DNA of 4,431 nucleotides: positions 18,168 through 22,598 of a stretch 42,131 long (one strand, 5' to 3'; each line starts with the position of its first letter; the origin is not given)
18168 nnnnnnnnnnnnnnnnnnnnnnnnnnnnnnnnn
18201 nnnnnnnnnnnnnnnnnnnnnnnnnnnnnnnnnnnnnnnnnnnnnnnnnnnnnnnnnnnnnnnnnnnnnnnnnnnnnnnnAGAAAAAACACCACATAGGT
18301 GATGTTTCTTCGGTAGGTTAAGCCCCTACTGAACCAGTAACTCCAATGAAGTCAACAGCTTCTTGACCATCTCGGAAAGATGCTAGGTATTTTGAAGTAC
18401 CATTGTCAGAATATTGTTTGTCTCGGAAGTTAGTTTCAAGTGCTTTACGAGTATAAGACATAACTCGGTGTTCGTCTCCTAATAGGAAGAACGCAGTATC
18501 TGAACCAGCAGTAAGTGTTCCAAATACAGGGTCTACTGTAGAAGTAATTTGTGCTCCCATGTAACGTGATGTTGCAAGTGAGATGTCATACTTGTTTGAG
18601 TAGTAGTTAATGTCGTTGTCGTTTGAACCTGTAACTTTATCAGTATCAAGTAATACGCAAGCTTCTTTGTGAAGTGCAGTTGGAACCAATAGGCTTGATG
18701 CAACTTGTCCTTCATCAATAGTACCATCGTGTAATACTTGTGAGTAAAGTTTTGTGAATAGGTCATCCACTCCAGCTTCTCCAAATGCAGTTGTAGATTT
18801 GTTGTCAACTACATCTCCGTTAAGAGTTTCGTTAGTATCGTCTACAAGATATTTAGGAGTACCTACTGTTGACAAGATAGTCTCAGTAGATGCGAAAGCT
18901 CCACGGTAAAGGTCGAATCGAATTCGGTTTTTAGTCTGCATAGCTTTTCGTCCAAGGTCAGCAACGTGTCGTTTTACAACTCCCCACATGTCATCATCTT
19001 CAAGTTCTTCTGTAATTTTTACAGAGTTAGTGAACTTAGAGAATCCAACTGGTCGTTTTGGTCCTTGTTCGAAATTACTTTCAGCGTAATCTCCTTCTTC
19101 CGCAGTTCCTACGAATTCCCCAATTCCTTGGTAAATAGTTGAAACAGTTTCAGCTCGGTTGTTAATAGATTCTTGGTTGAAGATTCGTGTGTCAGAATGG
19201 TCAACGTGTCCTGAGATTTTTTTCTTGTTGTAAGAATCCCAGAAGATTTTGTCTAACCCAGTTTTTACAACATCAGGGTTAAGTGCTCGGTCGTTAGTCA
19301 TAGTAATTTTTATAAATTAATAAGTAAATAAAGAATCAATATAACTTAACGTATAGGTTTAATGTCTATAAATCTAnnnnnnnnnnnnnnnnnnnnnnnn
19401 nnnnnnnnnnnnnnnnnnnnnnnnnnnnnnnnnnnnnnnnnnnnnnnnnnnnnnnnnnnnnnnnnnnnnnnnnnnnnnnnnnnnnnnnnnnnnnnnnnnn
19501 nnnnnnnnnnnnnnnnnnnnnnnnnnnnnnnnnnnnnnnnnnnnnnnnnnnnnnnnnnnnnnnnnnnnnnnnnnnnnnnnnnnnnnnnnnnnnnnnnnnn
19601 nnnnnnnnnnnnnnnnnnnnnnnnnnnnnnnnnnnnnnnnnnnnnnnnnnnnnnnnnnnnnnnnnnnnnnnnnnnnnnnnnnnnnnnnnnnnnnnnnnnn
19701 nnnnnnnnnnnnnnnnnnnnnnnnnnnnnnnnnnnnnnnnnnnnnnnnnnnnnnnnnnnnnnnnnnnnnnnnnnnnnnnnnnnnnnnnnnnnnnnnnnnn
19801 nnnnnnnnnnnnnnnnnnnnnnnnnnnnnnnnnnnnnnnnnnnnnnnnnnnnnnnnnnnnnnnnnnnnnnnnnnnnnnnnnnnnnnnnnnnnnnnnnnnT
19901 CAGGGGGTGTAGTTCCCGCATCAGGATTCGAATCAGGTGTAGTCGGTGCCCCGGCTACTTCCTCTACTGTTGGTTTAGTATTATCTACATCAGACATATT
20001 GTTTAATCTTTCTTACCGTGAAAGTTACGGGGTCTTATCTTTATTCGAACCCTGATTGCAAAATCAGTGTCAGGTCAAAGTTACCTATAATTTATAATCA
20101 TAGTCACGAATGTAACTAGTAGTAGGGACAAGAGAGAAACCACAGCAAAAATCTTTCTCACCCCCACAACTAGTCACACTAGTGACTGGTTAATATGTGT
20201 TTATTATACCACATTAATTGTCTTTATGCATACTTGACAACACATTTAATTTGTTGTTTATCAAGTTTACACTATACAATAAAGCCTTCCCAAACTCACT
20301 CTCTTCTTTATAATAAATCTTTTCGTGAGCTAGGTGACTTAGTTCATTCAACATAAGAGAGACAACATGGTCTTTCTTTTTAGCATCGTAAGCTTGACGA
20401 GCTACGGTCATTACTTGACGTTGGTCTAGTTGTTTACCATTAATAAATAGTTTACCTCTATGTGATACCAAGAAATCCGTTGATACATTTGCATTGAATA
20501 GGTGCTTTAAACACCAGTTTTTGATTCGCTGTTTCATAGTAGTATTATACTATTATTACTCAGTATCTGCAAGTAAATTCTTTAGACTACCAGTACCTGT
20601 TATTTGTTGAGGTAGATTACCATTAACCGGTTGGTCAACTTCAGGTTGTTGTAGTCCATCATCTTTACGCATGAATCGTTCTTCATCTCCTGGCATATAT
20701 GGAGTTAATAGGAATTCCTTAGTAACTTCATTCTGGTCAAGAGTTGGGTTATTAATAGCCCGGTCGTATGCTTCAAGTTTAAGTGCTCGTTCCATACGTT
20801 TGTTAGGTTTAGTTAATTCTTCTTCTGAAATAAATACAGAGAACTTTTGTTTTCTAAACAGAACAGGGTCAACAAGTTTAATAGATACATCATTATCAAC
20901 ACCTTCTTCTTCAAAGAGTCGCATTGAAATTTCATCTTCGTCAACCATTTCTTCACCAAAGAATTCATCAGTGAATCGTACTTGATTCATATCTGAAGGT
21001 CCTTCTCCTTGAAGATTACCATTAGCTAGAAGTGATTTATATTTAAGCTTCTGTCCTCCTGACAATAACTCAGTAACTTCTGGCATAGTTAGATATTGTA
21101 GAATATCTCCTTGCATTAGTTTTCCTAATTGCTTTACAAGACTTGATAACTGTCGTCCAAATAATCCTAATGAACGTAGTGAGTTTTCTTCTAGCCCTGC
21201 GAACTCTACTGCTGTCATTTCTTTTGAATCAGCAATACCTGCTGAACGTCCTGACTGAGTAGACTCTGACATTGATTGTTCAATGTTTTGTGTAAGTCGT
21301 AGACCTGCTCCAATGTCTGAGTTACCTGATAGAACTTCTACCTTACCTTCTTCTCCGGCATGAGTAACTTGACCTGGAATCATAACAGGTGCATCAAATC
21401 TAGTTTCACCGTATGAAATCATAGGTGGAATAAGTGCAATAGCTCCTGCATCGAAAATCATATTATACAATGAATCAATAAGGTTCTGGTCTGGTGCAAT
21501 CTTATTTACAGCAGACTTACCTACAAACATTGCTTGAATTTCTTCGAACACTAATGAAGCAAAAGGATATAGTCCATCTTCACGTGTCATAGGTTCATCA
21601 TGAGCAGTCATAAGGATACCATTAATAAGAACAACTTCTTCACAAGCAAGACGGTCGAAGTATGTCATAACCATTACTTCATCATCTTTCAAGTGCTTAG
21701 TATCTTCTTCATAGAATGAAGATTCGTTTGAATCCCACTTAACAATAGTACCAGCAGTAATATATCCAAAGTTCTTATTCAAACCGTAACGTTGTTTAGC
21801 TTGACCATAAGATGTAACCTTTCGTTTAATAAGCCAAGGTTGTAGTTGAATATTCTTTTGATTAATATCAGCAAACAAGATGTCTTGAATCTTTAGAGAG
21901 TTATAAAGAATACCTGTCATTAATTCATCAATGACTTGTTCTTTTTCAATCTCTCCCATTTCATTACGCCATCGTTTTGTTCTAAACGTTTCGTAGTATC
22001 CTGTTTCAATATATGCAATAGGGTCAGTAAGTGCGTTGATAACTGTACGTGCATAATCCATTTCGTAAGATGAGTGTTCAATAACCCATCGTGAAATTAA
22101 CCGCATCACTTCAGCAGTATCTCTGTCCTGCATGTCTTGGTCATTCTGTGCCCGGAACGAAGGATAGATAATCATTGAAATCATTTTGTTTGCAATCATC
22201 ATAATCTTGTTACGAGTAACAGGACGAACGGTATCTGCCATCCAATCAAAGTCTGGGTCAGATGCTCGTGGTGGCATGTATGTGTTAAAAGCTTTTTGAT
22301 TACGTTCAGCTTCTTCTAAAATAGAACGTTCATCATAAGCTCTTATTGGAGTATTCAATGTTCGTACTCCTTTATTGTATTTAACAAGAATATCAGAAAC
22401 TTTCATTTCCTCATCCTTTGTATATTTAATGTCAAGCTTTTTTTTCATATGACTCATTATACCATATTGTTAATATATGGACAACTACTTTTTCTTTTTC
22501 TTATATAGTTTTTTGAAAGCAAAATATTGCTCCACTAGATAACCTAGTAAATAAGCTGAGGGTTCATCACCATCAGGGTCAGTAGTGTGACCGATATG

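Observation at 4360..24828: Late genes use a rigid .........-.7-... module, implying leaderless mRNAs and a late arm cut into many terminator-promoter units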

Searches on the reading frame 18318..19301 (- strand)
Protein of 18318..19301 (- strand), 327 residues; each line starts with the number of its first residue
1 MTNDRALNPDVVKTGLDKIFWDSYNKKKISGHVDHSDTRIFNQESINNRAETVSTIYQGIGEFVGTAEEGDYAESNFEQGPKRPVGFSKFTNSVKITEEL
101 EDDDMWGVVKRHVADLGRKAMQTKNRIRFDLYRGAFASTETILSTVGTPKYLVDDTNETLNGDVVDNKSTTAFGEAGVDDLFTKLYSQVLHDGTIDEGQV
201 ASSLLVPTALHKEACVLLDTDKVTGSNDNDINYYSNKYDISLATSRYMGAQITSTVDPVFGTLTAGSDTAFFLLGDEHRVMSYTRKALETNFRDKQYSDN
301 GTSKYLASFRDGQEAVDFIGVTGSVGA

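Call 9: search_protein_families(library=pfam, proteins=[window:18318-19301:-], max_evalue=0.01)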
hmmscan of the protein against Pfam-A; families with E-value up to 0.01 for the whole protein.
window:18318-19301:- (327 aa): 2 families
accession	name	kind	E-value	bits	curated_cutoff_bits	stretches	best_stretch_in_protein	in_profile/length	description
PF25209.1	Phage_capsid_4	-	8e-08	33.3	27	1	52-254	38-199/262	Phage capsid protein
PF10124.15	Mu-like_gpT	-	0.0043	16.9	20.1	0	89-137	71-119/289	Mu-like prophage major head subunit gpT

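Call 36: search_dna_similar(query=window:18318-19301:-, collection=phages, mode=protein, max_rows=20, max_evalue=0.001)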
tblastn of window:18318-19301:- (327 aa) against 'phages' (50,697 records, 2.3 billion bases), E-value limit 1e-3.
Records with a match: 1; places in all: 1; records where one place covers at least 80% of the query: 1.
Best place of each record, by identity: <60% 1.
By first word of the organism name: Caudoviricetes 1.
By host as written in the record: Methanomicrobiales 1.
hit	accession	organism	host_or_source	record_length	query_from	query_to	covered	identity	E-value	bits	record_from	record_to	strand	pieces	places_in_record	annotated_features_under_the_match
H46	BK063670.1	Caudoviricetes sp. vir526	Methanomicrobiales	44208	3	327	99%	23.0%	3e-4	49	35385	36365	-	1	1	major head protein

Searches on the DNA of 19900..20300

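Call 67: search_rna_families(source=window, start=19900, end=20300, threshold=evalue, max_evalue=10)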
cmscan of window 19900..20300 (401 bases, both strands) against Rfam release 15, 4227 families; matches with E-value up to 10: 6.
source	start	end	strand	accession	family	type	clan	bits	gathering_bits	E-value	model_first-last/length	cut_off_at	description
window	20089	20202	-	RF00885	MIR821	Gene; miRNA;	-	25.3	249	0.0092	1-275/275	no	MIR821 microRNA precursor family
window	20211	20285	-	RF03387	mir-1902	Gene; miRNA;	-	22.3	80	0.045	1-79/79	no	mir-1902 microRNA precursor family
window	20098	20188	-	RF04164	MIR1507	Gene; miRNA;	-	18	73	0.21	1-107/107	no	MIR1507 microRNA precursor family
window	20121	20168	-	RF00752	mir-14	Gene; miRNA;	-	16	53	1.2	1-63/63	no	mir-14 microRNA precursor family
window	20118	20191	-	RF01697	Chlorobi-RRM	Cis-reg;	-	15.7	45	1.5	1-73/73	no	Chlorobi-RRM RNA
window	20128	20152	+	RF00382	DnaX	Cis-reg; frameshift_element;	-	11.4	35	6.1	1-65/65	no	DnaX ribosomal frameshifting element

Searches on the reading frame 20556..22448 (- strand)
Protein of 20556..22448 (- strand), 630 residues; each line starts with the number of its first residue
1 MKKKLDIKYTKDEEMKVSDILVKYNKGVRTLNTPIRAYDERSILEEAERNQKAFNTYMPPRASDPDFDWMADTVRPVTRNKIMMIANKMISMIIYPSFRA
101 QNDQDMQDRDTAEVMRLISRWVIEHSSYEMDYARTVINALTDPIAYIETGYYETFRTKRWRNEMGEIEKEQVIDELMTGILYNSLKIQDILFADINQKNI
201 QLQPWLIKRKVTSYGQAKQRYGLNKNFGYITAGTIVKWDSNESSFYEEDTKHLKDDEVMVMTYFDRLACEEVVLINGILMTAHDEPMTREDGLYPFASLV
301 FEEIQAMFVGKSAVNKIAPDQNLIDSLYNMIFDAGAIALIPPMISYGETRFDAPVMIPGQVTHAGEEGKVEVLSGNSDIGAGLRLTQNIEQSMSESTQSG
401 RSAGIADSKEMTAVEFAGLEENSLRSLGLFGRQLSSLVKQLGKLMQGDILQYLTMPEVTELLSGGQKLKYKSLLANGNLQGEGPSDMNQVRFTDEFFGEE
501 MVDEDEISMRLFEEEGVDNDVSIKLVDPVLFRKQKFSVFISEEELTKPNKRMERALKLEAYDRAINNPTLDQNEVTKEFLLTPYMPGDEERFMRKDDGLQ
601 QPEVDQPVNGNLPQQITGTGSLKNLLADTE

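Call 9: search_protein_families(library=pfam, proteins=[window:20556-22448:-], max_evalue=0.01)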
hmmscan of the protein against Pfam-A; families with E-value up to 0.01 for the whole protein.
window:20556-22448:- (630 aa): 0 families

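Call 17: search_dna_similar(query=window:20556-22448:-, collection=phages, mode=protein, max_rows=15, max_evalue=0.001)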
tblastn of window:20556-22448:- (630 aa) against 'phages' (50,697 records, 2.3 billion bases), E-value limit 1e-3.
No match.

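Call 19: find_homologous_proteins(query=window:20556-22448:-, max_evalue=0.001)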
Query window:20556-22448:- (630 aa): 33 proteins with E <= 0.001 among 8000 candidates.
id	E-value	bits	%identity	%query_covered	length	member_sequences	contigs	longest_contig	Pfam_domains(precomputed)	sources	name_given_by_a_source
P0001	0.0e+0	1407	100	100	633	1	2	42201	-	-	-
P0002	0.0e+0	1164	81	100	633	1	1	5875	-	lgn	-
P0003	0.0e+0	1156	80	100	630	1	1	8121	-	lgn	-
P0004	0.0e+0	1148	80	99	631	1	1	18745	-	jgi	jgi:hypothetical protein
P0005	0.0e+0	1089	76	99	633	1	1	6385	-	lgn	-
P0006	0.0e+0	1088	75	100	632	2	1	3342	-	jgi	jgi:hypothetical protein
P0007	0.0e+0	1042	75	100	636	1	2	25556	PF16510.13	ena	-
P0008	0.0e+0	1014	72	100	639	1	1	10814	PF16510.13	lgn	-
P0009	2.7e-133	464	39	96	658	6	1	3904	-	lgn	-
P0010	3.4e-130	454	39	96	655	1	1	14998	-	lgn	-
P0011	2.5e-127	444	39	98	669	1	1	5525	-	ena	-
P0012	1.4e-122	428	37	96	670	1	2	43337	-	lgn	-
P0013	1.0e-121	426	38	93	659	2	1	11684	-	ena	-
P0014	4.2e-121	424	38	94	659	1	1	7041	-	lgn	-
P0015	6.2e-121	423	38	97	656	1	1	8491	-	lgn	-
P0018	7.0e-120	419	37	93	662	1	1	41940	-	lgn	-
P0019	3.3e-119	417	37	97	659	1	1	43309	-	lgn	-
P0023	9.2e-99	350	34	91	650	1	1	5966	-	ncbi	-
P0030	5.6e-58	215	26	93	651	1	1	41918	-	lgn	-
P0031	2.4e-53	200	26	96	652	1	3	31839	-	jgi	jgi:hypothetical protein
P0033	2.8e-48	183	24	96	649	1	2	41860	-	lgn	-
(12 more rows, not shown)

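Call 20: find_encoding_contigs(protein=P0007, flank=10000, max_places=2)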
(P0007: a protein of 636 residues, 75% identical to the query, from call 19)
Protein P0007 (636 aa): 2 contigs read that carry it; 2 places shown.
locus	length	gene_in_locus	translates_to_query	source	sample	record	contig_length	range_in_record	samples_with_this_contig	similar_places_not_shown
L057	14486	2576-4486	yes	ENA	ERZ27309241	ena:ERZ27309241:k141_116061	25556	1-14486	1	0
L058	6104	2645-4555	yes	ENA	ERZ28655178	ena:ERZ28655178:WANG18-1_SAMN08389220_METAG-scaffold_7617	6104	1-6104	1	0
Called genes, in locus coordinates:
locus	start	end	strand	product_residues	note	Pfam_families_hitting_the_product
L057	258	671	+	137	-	-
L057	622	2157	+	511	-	PF03237:Terminase_6N (faint)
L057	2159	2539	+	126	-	-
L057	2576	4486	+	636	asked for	PF16510:P22_portal (weak)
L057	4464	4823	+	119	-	-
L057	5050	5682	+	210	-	-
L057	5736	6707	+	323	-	PF25209:Phage_capsid_4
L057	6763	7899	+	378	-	-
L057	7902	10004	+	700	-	-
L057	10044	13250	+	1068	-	-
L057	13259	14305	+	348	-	-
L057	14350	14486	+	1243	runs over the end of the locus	-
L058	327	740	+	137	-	-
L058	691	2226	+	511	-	PF03237:Terminase_6N (faint)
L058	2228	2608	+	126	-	-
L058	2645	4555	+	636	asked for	PF16510:P22_portal (weak)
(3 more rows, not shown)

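Call 21: find_encoding_contigs(protein=P0012, flank=10000, max_places=2)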
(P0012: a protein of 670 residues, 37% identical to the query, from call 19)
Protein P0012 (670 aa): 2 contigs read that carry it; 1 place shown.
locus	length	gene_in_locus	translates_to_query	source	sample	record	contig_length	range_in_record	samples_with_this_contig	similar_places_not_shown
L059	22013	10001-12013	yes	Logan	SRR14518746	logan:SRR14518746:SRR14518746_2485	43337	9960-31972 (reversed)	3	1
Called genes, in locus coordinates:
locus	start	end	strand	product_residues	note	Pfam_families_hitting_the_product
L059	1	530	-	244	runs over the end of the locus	-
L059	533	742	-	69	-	-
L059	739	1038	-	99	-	-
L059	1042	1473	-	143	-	-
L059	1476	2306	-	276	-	PF01145:Band_7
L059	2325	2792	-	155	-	-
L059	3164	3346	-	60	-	-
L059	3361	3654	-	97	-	PF23907:DUF7249 (faint)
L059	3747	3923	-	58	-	-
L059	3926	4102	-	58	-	-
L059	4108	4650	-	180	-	-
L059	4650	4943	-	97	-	-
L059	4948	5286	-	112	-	-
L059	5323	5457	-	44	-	-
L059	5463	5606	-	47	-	-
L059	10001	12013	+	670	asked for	-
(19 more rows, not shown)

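Call 22: find_encoding_contigs(protein=P0018, flank=10000, max_places=2)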
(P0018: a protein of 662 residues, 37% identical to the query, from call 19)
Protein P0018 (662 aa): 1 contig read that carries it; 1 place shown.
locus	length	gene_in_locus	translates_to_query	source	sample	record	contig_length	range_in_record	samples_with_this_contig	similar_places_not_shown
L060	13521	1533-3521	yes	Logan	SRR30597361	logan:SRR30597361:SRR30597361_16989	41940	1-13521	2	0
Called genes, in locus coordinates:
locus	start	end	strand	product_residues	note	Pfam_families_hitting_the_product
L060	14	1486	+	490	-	PF03237:Terminase_6N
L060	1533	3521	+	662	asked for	-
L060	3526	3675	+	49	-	-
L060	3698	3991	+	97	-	-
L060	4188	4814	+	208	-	-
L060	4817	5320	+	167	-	-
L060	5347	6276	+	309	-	PF10124:Mu-like_gpT (weak), PF25209:Phage_capsid_4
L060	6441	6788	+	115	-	-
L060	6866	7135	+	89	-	-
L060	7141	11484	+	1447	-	-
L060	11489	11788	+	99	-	-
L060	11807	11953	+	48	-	-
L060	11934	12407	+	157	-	-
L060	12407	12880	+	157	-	-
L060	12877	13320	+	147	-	-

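Call 24: find_encoding_contigs(protein=P0023, flank=10000, max_places=2)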
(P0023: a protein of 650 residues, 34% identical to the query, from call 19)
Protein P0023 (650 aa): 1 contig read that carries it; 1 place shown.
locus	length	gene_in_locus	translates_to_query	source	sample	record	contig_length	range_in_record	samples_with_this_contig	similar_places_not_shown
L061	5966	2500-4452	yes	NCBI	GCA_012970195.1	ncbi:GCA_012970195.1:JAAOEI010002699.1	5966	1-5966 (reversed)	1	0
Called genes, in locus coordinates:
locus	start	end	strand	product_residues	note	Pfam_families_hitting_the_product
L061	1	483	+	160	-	?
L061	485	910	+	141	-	-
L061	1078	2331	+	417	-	PF03237:Terminase_6N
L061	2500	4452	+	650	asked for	-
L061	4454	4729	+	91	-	-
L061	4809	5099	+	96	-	-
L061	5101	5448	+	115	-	-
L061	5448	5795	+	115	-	-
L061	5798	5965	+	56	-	?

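Call 25: find_encoding_contigs(protein=P0001, flank=10000, max_places=3)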
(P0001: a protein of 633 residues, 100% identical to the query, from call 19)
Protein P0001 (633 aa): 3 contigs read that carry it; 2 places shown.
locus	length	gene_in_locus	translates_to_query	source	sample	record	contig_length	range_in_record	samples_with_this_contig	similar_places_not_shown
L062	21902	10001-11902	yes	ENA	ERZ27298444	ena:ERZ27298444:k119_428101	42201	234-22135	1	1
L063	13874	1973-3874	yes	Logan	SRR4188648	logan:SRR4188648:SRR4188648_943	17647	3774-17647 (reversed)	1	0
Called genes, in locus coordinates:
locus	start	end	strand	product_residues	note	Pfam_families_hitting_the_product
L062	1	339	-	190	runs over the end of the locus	?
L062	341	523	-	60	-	-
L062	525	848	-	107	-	-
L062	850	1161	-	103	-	-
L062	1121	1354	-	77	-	-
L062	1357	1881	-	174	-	-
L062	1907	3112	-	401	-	PF00271:Helicase_C (faint)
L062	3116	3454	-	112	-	-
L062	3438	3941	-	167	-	-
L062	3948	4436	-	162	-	-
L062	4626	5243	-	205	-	-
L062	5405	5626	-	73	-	-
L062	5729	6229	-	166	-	-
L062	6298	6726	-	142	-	-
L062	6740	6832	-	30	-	-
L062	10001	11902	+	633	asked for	-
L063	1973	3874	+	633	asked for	-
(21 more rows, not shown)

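Call 38: find_encoding_contigs(protein=P0019, flank=10000, max_places=1)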
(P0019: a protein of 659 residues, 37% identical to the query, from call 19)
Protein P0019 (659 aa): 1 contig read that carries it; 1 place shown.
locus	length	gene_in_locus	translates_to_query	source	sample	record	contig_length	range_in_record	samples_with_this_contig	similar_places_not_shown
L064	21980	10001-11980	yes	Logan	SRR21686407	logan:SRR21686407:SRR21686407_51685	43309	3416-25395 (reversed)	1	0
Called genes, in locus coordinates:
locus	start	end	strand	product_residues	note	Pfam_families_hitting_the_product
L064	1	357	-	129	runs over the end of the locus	-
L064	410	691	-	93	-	-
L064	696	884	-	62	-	-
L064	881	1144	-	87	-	-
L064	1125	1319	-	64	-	-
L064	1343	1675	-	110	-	-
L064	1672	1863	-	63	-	-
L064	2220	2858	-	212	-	-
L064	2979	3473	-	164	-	-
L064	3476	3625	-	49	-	-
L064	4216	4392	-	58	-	-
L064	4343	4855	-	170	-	-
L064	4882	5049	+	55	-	-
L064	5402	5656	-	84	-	-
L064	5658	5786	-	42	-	-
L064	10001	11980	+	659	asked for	-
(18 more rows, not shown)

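Call 39: find_encoding_contigs(protein=P0030, flank=10000, max_places=1)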
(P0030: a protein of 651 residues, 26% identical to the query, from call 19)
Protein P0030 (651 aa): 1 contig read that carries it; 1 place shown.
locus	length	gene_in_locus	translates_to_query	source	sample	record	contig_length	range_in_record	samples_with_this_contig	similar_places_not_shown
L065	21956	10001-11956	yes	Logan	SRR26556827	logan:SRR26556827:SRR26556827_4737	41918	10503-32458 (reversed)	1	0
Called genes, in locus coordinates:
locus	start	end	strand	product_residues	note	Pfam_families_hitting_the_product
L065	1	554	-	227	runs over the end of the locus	-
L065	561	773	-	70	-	-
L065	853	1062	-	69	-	-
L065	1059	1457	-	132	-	-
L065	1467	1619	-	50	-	-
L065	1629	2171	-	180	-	-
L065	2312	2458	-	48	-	-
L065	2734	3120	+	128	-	-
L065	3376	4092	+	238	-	-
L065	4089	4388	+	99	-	-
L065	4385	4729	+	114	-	-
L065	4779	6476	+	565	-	PF00118:Cpn60_TCP1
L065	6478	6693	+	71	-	-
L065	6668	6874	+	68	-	-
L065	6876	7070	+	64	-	-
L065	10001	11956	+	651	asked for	-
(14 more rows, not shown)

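Call 40: find_encoding_contigs(protein=P0033, flank=10000, max_places=1)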
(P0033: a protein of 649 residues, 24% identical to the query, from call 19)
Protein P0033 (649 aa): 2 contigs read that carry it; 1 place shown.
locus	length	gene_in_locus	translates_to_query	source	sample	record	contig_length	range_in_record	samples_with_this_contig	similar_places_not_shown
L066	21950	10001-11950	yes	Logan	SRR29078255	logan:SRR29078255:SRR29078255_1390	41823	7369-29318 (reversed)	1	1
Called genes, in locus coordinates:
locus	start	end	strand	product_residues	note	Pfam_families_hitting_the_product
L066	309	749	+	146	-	-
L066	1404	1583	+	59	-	-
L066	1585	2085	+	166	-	-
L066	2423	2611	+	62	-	PF08281:Sigma70_r4_2 (weak)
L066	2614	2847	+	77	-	-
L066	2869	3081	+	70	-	-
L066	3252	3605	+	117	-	-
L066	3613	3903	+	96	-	-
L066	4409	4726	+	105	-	-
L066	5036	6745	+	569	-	PF00118:Cpn60_TCP1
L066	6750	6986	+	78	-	-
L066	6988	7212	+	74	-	-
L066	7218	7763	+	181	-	-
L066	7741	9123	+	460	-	PF03237:Terminase_6N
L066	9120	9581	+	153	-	PF13527:Acetyltransf_9 (weak), PF00583:Acetyltransf_1, PF13673:Acetyltransf_10 (weak), PF13508:Acetyltransf_7, PF08445:FR47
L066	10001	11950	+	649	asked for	-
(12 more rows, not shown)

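Call 77: list_cluster_members(proteins=[P0023, P0004, P0031])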
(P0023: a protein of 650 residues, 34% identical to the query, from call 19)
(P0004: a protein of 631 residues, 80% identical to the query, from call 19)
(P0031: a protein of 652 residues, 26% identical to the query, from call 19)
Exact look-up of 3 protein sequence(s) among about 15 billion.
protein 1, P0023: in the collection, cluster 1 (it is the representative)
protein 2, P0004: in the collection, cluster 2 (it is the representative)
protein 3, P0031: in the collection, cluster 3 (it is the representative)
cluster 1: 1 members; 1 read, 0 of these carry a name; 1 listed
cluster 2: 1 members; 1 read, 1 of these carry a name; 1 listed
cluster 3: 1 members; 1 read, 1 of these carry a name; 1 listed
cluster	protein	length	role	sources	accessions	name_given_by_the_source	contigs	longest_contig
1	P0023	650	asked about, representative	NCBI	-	-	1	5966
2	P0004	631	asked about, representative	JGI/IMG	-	hypothetical protein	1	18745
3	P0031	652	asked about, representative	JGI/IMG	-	hypothetical protein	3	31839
